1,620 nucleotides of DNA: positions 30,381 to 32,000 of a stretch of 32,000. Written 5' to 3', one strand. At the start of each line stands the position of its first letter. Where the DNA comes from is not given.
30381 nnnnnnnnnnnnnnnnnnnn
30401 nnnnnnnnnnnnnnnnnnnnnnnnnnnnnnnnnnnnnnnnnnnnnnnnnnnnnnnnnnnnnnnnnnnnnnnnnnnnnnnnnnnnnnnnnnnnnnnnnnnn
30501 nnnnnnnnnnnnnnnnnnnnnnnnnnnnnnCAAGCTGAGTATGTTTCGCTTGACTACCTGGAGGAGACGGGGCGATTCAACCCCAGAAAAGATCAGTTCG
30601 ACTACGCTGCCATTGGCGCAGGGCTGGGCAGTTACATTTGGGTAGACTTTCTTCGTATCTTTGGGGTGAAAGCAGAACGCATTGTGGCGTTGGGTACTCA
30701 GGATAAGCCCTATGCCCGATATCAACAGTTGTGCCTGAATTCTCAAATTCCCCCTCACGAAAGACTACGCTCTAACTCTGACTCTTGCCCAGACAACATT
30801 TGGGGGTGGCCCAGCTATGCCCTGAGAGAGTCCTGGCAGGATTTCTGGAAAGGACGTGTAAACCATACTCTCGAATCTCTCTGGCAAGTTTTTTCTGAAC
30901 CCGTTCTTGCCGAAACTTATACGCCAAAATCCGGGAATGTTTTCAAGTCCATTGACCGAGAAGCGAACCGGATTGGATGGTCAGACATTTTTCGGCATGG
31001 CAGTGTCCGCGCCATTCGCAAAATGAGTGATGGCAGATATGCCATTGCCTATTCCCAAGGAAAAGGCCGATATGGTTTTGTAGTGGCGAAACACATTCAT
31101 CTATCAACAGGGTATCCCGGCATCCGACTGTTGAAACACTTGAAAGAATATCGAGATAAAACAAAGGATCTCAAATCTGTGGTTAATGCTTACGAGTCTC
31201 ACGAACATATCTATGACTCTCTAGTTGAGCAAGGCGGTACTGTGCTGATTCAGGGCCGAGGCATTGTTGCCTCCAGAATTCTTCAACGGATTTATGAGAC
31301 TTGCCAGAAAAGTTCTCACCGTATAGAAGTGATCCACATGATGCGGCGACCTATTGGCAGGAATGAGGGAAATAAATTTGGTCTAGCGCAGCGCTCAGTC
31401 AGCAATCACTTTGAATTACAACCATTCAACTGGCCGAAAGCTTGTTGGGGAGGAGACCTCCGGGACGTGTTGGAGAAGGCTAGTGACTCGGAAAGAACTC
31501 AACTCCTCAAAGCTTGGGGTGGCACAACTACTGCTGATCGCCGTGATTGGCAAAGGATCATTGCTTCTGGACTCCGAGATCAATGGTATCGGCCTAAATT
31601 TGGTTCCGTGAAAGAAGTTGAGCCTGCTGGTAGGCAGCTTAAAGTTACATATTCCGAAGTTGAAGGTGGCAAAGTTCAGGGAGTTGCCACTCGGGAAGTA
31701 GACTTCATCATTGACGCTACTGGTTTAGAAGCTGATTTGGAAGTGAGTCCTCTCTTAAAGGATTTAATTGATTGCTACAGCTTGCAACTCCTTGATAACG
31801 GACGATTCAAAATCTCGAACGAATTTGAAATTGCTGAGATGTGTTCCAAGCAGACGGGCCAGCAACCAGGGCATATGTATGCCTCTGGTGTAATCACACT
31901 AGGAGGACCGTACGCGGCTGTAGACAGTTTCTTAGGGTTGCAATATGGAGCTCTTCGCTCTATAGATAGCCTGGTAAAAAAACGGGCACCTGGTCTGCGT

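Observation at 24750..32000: AT-rich, HIP1-free island encoding a kinase - kinase - FHA - FHA/flavoprotein module (candidate undescribed phospho-signalling or defence system)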

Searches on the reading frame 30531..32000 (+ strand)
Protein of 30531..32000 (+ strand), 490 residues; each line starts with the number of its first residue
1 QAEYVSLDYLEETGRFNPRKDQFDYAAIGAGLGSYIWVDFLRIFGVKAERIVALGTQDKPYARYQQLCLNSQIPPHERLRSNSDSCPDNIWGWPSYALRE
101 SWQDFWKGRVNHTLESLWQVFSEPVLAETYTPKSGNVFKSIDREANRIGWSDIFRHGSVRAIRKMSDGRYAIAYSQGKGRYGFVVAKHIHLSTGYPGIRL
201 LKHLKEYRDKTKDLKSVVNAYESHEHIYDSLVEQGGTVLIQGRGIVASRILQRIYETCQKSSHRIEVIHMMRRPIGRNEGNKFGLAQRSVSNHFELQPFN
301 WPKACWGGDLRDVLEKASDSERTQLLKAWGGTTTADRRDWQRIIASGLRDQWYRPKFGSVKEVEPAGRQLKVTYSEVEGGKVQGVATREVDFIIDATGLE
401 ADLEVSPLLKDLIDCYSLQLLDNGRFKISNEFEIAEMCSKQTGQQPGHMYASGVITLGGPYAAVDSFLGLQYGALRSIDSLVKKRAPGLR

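Call 51: search_protein_representatives(protein=window:30531-32000:+)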
Query: 490 residues. Proteins with E-value up to 0.001 (for the whole library): 383; up to 1e-10: 295; up to 1e-30: 155. The best 150 are listed.
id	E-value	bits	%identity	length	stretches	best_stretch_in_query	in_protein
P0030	1.2e-186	637.9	60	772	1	8-489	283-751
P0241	1.0e-165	568.9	55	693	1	10-490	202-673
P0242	4.9e-162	556.8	57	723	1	5-490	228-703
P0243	1.2e-157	542.3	55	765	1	21-490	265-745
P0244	1.6e-157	541.9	55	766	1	22-483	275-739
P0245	1.8e-157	541.7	54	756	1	20-488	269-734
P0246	1.0e-156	539.2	54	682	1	22-490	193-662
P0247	2.5e-152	524.8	51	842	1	5-490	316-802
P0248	7.6e-151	519.9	52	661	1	24-490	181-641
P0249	1.3e-149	515.8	52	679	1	3-490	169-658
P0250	3.1e-148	511.3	54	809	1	12-490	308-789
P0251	2.5e-146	505.0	52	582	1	22-490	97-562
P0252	2.0e-145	502.0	52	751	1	20-490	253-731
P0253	3.8e-145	501.1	50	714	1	4-489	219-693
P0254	5.2e-144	497.3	52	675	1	21-490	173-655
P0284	3.2e-102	359.5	43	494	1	22-489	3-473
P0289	5.1e-92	325.9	40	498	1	23-489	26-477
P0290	1.5e-89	317.7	37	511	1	23-477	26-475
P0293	1.1e-83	298.4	36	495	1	24-484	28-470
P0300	1.1e-78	281.8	34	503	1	25-481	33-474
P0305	3.6e-74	267.0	36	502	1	23-483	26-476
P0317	1.1e-65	239.0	33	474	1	21-481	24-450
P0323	1.2e-61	225.7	32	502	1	21-482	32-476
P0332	4.8e-55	203.9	32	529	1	22-482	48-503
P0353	1.2e-45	172.9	32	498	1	24-481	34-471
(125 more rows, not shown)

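Call 52: list_cluster_members(proteins=[P0284, P0289, P0290, P0293, P0300, P0305, P0317, P0323, P0332, P0353])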
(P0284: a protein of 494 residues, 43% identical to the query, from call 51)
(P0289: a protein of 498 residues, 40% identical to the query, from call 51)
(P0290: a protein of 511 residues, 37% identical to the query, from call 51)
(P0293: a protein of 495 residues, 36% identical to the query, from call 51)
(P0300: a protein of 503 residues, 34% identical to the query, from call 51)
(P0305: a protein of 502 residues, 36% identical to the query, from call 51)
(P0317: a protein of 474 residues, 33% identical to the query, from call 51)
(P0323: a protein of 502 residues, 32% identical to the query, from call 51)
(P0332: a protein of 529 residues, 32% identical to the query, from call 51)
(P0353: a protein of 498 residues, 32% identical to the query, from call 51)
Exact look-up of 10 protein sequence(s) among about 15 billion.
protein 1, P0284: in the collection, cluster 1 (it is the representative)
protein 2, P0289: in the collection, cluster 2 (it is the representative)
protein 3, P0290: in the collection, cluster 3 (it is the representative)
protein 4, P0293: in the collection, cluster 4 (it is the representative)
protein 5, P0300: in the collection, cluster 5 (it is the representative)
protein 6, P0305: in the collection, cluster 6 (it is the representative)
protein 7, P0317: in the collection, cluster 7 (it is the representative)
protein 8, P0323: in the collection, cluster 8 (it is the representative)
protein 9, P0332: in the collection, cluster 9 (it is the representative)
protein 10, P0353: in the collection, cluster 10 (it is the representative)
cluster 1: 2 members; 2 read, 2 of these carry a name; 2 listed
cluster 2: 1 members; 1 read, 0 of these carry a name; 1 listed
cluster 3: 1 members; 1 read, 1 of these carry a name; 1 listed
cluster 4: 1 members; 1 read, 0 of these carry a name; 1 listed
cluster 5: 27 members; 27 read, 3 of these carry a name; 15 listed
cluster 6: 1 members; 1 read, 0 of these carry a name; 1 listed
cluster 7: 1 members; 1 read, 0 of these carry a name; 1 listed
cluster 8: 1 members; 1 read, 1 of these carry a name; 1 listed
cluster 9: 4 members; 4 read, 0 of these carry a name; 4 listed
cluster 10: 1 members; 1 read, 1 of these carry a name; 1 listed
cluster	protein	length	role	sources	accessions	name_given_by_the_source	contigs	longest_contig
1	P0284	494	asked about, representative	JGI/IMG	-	pSer/pThr/pTyr-binding forkhead associated (FHA) protein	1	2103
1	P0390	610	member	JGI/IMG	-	pSer/pThr/pTyr-binding forkhead associated (FHA) protein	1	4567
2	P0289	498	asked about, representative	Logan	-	-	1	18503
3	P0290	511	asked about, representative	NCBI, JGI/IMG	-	hypothetical protein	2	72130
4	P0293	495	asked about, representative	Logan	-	-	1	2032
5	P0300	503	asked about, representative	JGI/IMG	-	-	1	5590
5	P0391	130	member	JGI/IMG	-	hypothetical protein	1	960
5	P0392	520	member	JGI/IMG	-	hypothetical protein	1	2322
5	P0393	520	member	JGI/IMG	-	hypothetical protein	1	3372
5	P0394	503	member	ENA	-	-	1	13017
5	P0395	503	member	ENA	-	-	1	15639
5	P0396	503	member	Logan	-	-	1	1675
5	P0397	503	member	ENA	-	-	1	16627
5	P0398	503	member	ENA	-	-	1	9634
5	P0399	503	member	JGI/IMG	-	-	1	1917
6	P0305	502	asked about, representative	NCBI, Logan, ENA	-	-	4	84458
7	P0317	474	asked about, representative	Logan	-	-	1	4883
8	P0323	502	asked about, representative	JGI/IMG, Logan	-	cation diffusion facilitator CzcD-associated flavoprotein CzcO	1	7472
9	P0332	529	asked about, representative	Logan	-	-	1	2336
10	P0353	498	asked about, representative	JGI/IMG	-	hypothetical protein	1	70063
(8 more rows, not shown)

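Call 53: search_protein_families(library=pfam, max_evalue=0.01, proteins=[P0284, P0289, P0290, P0293, P0300, P0305, P0317, P0323, P0332, P0353])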
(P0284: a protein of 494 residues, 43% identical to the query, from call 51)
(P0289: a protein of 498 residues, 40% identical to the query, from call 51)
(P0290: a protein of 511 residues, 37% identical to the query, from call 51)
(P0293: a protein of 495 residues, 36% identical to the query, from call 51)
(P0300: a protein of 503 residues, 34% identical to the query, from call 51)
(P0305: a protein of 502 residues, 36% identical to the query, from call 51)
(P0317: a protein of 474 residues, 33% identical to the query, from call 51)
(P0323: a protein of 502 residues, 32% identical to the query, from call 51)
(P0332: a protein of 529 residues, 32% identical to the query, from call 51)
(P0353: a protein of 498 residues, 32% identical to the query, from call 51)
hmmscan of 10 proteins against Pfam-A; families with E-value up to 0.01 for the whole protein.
P0284 (494 aa): 0 families

P0289 (498 aa): 0 families

P0290 (511 aa): 0 families

P0293 (495 aa): 0 families

P0300 (503 aa): 0 families

P0305 (502 aa): 0 families

P0317 (474 aa): 0 families

P0323 (502 aa): 0 families

P0332 (529 aa): 0 families

P0353 (498 aa): 0 families

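Call 54: find_encoding_contigs(protein=P0290, flank=6000, max_places=2)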
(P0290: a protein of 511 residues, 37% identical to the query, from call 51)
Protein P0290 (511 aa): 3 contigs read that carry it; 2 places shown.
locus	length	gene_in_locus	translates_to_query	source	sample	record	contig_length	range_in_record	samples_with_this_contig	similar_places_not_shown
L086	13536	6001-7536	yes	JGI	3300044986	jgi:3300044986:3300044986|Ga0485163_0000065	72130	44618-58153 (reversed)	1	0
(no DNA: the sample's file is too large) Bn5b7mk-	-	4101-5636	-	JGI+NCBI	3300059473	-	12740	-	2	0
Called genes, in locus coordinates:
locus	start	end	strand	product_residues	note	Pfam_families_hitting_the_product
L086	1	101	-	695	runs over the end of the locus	PF01270:Glyco_hydro_8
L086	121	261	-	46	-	-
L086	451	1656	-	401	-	-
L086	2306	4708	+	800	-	PF26449:DUF8128, PF02534:T4SS-DNA_transf (faint), PF01935:DUF87 (weak), PF10412:TrwB_AAD_bind, PF12696:TraG-D_C (weak)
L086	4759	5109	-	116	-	PF05635:23S_rRNA_IVP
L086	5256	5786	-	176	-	-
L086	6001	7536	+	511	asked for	-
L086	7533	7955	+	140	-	-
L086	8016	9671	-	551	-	-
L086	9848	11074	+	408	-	PF13439:Glyco_transf_4 (weak), PF20706:GT4-conflict, PF00534:Glycos_transf_1, PF13692:Glyco_trans_1_4, PF13524:Glyco_trans_1_2 (weak)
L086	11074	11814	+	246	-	PF03291:mRNA_G-N7_MeTrfase (weak), PF13489:Methyltransf_23, PF07021:MetW, PF13847:Methyltransf_31, PF08241:Methyltransf_11, PF08242:Methyltransf_12, PF13649:Methyltransf_25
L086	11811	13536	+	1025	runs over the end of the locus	-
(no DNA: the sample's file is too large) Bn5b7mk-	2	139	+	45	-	?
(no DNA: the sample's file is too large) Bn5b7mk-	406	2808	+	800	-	PF26449:DUF8128, PF02534:T4SS-DNA_transf (faint), PF01935:DUF87 (weak), PF10412:TrwB_AAD_bind, PF12696:TraG-D_C (weak)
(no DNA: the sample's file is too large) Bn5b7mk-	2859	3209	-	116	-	PF05635:23S_rRNA_IVP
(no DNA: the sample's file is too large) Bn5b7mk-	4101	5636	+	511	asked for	-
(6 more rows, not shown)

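Call 55: find_encoding_contigs(protein=P0305, flank=6000, max_places=2)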
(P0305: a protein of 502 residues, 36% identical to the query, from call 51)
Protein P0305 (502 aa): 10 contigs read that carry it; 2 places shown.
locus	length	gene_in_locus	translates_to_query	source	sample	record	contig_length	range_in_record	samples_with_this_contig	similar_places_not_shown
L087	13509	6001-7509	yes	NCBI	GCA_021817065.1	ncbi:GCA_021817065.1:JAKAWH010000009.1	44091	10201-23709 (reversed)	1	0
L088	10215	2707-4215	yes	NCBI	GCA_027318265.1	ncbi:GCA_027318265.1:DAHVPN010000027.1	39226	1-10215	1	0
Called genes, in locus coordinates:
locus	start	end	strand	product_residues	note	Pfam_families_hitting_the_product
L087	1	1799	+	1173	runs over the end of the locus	-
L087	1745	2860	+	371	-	-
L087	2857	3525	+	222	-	-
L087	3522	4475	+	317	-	-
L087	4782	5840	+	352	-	PF22494:choice_anch_I (faint), PF10282:Lactonase (faint), PF07676:PD40 (faint)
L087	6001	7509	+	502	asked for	-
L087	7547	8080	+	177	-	-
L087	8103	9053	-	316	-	-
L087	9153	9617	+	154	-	-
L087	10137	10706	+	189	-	PF07282:Cas12f1-like_TNB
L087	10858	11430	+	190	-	PF05685:Uma2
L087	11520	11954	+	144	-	PF04102:SlyX (weak)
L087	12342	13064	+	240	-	PF02183:HALZ (weak)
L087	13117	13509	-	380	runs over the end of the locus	PF00266:Aminotran_5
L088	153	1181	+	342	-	-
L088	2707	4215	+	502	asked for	-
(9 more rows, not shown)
